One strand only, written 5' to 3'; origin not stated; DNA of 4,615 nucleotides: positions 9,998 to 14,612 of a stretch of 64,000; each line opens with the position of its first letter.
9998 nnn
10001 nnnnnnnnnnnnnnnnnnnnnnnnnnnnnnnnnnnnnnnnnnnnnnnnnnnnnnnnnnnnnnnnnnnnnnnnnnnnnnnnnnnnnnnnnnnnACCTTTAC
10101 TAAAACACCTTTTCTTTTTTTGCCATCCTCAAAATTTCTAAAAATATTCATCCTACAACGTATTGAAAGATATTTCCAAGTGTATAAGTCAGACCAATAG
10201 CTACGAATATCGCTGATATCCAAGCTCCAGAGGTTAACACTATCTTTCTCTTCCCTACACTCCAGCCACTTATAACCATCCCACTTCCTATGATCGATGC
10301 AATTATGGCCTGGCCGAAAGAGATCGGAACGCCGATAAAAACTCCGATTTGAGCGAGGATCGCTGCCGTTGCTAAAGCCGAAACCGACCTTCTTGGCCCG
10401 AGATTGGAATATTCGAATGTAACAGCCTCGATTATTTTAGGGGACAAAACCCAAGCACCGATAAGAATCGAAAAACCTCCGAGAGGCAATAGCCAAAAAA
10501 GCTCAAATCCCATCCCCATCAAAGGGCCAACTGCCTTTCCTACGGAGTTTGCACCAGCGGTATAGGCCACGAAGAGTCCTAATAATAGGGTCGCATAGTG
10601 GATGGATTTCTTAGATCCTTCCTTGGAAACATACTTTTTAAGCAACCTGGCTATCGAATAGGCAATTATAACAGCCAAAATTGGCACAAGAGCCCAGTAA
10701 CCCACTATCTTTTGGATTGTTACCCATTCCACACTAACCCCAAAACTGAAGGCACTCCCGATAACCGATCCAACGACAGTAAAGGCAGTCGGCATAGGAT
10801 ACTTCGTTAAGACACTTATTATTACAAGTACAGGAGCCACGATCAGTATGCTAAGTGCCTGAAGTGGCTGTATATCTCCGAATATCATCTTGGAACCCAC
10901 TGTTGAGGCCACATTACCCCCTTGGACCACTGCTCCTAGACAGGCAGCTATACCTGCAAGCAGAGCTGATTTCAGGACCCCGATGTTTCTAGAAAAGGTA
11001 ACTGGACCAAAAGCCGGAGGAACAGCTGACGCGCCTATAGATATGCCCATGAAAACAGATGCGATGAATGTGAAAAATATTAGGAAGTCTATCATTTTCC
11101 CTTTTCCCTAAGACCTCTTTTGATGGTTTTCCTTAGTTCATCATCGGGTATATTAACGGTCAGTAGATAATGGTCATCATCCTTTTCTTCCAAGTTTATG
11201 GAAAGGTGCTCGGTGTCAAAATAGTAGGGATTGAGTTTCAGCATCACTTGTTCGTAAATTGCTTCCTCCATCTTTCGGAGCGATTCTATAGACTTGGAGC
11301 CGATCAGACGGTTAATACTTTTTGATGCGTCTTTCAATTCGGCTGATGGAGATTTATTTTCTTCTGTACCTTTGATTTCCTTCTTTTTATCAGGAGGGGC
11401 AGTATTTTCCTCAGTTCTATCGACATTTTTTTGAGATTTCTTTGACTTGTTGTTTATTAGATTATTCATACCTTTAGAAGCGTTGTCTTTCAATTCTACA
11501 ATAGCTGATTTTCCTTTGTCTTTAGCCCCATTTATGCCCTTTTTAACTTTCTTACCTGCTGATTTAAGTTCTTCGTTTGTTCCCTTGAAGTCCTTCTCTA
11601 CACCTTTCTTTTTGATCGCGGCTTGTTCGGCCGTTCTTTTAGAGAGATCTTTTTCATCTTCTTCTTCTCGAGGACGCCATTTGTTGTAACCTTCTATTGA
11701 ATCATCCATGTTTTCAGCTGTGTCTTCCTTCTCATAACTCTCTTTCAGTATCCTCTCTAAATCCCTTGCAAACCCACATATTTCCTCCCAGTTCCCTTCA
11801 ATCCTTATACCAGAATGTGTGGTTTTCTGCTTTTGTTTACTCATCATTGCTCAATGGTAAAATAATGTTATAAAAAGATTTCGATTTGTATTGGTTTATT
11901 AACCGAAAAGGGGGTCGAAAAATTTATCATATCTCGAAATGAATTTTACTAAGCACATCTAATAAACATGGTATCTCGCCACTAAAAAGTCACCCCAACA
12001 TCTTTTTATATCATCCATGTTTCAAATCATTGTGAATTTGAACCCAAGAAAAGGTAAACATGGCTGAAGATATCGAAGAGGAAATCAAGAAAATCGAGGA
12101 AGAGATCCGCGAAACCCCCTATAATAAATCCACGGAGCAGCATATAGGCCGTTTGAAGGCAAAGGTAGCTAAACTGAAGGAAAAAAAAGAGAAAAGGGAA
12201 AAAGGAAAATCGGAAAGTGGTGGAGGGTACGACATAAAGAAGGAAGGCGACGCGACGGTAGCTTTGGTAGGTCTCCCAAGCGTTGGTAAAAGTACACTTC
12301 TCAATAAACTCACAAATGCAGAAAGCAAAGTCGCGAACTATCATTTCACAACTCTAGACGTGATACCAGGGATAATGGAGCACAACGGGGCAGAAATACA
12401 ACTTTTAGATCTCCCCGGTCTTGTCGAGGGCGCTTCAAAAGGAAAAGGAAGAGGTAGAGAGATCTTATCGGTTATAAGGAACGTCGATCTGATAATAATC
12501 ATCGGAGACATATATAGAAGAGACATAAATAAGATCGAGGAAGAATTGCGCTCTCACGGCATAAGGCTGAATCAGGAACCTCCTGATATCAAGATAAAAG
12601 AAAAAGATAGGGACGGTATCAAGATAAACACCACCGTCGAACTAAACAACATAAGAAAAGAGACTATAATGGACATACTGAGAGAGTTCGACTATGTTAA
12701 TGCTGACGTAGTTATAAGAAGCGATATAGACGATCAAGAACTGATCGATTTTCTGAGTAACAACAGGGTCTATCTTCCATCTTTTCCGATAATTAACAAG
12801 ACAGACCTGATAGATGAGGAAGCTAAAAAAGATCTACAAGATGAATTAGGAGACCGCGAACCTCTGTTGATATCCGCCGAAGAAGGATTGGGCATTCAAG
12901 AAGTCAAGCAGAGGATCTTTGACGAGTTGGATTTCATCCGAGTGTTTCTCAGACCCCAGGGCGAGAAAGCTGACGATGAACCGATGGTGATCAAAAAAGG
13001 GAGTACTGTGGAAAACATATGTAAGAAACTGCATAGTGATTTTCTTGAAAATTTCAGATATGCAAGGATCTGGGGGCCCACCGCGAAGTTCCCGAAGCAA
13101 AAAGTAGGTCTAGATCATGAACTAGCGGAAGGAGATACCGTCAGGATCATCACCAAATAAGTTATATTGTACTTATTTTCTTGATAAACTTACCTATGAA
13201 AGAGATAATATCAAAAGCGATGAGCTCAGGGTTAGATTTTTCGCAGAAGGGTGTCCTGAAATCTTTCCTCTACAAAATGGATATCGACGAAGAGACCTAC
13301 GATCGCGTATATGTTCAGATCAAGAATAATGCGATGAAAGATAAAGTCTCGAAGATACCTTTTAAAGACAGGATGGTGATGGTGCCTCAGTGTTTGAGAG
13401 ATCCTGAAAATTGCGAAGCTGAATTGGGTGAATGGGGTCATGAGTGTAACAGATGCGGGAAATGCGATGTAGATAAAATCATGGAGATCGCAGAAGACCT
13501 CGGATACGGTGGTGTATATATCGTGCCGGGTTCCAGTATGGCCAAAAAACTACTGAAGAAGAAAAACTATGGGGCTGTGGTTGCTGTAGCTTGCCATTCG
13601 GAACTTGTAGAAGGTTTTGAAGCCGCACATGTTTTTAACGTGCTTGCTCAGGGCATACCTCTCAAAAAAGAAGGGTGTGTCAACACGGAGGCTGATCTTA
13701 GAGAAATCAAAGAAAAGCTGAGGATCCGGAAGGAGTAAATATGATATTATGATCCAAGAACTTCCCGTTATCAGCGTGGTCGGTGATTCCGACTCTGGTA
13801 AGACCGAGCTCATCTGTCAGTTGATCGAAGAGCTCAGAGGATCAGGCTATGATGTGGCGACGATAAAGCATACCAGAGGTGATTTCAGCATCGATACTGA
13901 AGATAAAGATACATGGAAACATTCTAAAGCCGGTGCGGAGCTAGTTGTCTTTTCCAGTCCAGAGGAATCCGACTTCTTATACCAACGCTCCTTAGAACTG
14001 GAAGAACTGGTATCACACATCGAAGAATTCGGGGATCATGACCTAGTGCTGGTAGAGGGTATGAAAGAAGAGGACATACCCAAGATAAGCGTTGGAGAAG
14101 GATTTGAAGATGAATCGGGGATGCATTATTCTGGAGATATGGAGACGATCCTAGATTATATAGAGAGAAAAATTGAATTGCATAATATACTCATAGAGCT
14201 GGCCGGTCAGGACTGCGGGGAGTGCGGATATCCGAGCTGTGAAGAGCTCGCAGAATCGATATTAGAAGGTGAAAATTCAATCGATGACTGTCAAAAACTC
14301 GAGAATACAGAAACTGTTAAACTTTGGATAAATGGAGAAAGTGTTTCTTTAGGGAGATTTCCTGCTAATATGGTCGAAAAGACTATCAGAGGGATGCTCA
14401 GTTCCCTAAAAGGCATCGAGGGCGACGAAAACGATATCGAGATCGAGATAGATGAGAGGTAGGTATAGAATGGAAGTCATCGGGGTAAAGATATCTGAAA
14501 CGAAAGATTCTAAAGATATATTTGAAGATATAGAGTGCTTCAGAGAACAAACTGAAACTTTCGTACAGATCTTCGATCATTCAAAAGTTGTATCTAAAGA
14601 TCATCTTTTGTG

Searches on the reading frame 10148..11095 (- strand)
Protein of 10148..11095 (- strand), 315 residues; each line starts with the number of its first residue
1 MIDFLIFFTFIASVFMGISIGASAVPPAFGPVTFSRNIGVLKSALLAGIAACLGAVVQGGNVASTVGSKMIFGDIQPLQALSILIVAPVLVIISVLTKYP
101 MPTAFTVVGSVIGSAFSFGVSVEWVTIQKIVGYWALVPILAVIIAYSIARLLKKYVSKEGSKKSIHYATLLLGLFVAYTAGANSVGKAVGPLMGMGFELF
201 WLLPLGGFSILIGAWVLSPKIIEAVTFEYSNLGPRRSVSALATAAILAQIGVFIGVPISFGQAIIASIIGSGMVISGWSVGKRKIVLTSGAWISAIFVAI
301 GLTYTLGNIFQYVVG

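Call 64: search_protein_families(library=pfam, proteins=[window:10148-11095:-], max_evalue=0.00001)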
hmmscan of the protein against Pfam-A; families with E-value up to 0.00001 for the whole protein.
window:10148-11095:- (315 aa): 1 family
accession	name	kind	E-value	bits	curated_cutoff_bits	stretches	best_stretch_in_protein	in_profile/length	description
PF01384.25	PHO4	-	3.9e-36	125.2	33.7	1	20-302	1-349/350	Phosphate transporter family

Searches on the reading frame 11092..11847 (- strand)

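Call 64: search_protein_families(library=pfam, proteins=[window:11092-11847:-], max_evalue=0.00001)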
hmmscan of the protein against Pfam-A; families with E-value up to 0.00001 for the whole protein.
window:11092-11847:- (251 aa): 1 family
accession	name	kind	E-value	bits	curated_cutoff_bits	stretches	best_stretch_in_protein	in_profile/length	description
PF19146.6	DUF5828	-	6.8e-29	101.6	27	2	164-248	103-190/230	Family of unknown function (DUF5828)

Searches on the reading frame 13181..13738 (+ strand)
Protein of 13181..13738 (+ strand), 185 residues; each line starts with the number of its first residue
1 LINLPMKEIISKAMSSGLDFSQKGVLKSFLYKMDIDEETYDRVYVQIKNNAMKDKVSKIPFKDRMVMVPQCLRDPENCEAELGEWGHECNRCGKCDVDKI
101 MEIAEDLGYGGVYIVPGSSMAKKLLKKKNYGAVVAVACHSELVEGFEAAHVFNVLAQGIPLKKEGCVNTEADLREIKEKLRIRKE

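Call 64: search_protein_families(library=pfam, proteins=[window:13181-13738:+], max_evalue=0.00001)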
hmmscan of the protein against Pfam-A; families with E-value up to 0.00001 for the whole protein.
window:13181-13738:+ (185 aa): 1 family
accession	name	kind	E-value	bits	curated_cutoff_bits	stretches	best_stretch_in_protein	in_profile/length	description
PF01976.22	DUF116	-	3.8e-45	153.6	25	1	26-179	3-154/155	Protein of unknown function DUF116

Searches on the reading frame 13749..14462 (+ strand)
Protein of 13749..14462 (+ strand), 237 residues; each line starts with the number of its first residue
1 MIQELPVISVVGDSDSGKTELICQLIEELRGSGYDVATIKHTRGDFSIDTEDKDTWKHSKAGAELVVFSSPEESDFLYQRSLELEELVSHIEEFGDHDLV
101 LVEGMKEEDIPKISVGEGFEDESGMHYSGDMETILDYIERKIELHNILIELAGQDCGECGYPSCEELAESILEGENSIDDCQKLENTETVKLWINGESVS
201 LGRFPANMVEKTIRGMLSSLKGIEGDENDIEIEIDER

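Call 64: search_protein_families(library=pfam, proteins=[window:13749-14462:+], max_evalue=0.00001)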
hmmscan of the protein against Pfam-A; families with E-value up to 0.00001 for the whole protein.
window:13749-14462:+ (237 aa): 2 families
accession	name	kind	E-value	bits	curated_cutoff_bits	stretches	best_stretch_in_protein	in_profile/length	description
PF03205.20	MobB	-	6.2e-32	110.7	26.6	1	7-115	1-109/133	Molybdopterin guanine dinucleotide synthesis protein B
PF04060.18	FeS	-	5.3e-11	42.5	23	1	151-181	1-31/33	Putative Fe-S cluster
